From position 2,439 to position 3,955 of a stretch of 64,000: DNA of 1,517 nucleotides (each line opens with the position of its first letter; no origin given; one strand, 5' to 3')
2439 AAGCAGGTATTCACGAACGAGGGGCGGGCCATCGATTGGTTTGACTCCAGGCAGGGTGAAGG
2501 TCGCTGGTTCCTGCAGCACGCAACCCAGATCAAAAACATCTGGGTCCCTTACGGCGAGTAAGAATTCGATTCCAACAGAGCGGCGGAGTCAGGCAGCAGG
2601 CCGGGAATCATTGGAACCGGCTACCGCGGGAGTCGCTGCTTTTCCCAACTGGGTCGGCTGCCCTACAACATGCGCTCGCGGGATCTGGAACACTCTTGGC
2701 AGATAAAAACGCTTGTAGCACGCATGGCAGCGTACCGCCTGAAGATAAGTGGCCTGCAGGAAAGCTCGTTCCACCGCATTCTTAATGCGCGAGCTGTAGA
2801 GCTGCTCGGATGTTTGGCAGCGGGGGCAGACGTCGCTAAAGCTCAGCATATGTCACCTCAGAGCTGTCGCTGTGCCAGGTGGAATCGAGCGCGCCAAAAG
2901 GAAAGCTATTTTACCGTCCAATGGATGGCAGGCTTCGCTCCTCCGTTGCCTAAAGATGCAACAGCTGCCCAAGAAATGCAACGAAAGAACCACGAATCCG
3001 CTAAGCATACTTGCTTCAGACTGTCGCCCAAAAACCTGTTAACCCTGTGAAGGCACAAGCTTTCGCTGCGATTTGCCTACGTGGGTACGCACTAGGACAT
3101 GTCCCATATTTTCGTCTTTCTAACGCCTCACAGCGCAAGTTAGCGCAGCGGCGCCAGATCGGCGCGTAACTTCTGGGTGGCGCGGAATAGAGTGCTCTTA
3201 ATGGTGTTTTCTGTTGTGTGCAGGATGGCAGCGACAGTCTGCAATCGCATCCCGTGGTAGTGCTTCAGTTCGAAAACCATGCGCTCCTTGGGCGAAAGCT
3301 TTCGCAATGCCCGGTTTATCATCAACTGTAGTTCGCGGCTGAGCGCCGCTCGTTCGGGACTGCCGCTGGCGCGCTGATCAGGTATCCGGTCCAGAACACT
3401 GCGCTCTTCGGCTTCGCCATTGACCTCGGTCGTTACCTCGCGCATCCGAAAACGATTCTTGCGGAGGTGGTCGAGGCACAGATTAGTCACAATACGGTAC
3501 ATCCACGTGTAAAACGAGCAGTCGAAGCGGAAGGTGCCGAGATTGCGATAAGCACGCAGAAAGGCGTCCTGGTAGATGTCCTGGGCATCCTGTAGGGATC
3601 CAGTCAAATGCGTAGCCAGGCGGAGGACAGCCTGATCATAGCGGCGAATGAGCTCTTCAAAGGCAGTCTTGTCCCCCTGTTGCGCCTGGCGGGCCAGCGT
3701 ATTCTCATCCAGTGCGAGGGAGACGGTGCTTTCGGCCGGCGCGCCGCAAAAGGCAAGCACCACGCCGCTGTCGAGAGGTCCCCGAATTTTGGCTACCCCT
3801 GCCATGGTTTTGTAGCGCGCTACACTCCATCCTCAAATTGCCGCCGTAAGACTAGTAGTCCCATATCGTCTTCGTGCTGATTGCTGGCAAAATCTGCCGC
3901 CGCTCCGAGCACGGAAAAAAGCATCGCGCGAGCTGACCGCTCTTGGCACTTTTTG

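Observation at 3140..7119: Tightly packed operon: histidine kinase, OmpR-type regulator, SpoIIE/PP2C phosphatase, ECF sigma factor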

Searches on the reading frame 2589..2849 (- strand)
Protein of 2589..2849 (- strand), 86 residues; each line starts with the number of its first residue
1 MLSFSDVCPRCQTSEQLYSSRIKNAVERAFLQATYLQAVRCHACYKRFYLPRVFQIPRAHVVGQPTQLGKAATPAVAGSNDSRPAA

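Call 3: search_protein_families(library=pfam, proteins=[window:2589-2849:-], max_evalue=0.01)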
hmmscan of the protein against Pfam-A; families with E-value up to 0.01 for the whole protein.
window:2589-2849:- (86 aa): 0 families

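Call 4: search_protein_families(library=ncbifam, proteins=[window:2589-2849:-], max_evalue=0.01)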
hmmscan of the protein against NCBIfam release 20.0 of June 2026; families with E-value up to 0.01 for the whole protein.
window:2589-2849:- (86 aa): 1 family
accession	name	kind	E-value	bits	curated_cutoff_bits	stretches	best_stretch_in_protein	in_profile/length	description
TIGR02098.1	MJ0042_CXXC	domain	0.009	15.7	20.9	0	38-49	25-36/38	MJ0042-type zinc finger domain-containing protein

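Call 66: find_homologous_proteins(query=window:2589-2849:-, max_evalue=0.001)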
Query window:2589-2849:- (86 aa): 3 proteins with E <= 0.001 among 4 candidates.
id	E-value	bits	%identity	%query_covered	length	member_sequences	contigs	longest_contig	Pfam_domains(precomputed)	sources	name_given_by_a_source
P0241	5.6e-51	188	100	100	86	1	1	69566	-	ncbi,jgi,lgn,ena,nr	ncbi:MAG TPA: hypothetical protein VEG30_11120 [Terriglobales bacterium]|nr:hypothetical protein [Te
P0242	8.1e-41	155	83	100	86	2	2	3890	-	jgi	-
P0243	5.3e-21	92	52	100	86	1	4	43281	-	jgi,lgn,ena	-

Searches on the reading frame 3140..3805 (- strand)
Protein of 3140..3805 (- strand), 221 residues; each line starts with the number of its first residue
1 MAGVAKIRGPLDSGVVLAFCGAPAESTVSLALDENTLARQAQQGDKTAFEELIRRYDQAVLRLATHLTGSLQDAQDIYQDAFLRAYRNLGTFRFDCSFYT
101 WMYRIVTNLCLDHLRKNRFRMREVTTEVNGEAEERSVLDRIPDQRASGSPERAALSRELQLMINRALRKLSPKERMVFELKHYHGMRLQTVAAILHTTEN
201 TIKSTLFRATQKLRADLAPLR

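Call 3: search_protein_families(library=pfam, proteins=[window:3140-3805:-], max_evalue=0.01)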
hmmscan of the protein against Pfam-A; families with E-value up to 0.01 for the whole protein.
window:3140-3805:- (221 aa): 6 families
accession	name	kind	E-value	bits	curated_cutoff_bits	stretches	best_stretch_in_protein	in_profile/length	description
PF04542.20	Sigma70_r2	-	1.6e-19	69.9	24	1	52-118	1-69/71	Sigma-70 region 2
PF08281.18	Sigma70_r4_2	-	1.4e-13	50.7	25.7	1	162-213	3-54/54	Sigma-70, region 4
PF04545.22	Sigma70_r4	-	3.2e-10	39.8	24.1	1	166-215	1-50/50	Sigma-70, region 4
PF07638.17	Sigma70_ECF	-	2.7e-05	24.6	21.1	1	37-216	7-182/185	ECF sigma factor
PF12645.13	HTH_16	-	0.0037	17.8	22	1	37-65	3-31/65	Helix-turn-helix domain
PF00196.25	GerE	-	0.0068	16.4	23.5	0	169-215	2-47/57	Bacterial regulatory proteins, luxR family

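Call 4: search_protein_families(library=ncbifam, proteins=[window:3140-3805:-], max_evalue=0.01)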
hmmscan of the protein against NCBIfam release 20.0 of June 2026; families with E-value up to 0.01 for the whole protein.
window:3140-3805:- (221 aa): 111 families (the best 25 are shown)
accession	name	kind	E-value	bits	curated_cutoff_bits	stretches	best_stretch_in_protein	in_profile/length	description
NF008888.0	PRK11922.1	equivalog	1.5e-39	136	204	1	29-218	12-197/231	RNA polymerase sigma factor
TIGR02937.1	sigma70-ECF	superfamily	4e-35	120.9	42.9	1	48-215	2-163/165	sigma-70 family RNA polymerase sigma factor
TIGR02939.1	RpoE_Sigma70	equivalog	1.4e-34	119.7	236.15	1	35-220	8-189/190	RNA polymerase sigma factor RpoE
NF007223.0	PRK09641.1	equivalog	2e-34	119.1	209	1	37-217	8-184/187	RNA polymerase sigma factor SigW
NF009166.1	PRK12513.1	equivalog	5.5e-34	117.6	206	1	33-218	9-187/193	RNA polymerase sigma factor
NF007225.0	PRK09643.1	equivalog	9e-33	113.7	190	1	34-221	14-186/204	RNA polymerase sigma factor SigM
TIGR02985.1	Sig70_bacteroi1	subfamily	4.5e-32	111.5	126.4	1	48-217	2-162/162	RNA polymerase sigma-70 factor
TIGR02948.1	SigW_bacill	equivalog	9.7e-32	110.5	243.1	1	37-217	8-184/187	RNA polymerase sigma factor SigW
NF006089.0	PRK08241.1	subfamily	1.2e-30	106.8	240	1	34-215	9-202/343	RNA polymerase subunit sigma-70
NF004113.0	PRK05602.1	equivalog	1.6e-30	106.3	208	1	33-218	31-202/211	RNA polymerase sigma factor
NF007216.0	PRK09638.1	equivalog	2.8e-30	105.4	194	1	32-217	3-174/180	RNA polymerase sigma factor SigY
TIGR02960.1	SigX5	hypoth_equivalog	1.1e-26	93.9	264.75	1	44-216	2-189/322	RNA polymerase sigma-70 factor, TIGR02960 family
TIGR02954.1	Sig70_famx3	hypoth_equivalog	1.4e-26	93.2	188.5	1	34-217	3-167/170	RNA polymerase sigma-70 factor, TIGR02954 family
NF009171.0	PRK12518.1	equivalog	3.9e-26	92.1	208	1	33-215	13-182/191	RNA polymerase sigma factor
NF058625.1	sigma_PG0214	equivalog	1e-24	87.1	130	1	46-217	3-161/170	GFO_1088 family ECF-type sigma factor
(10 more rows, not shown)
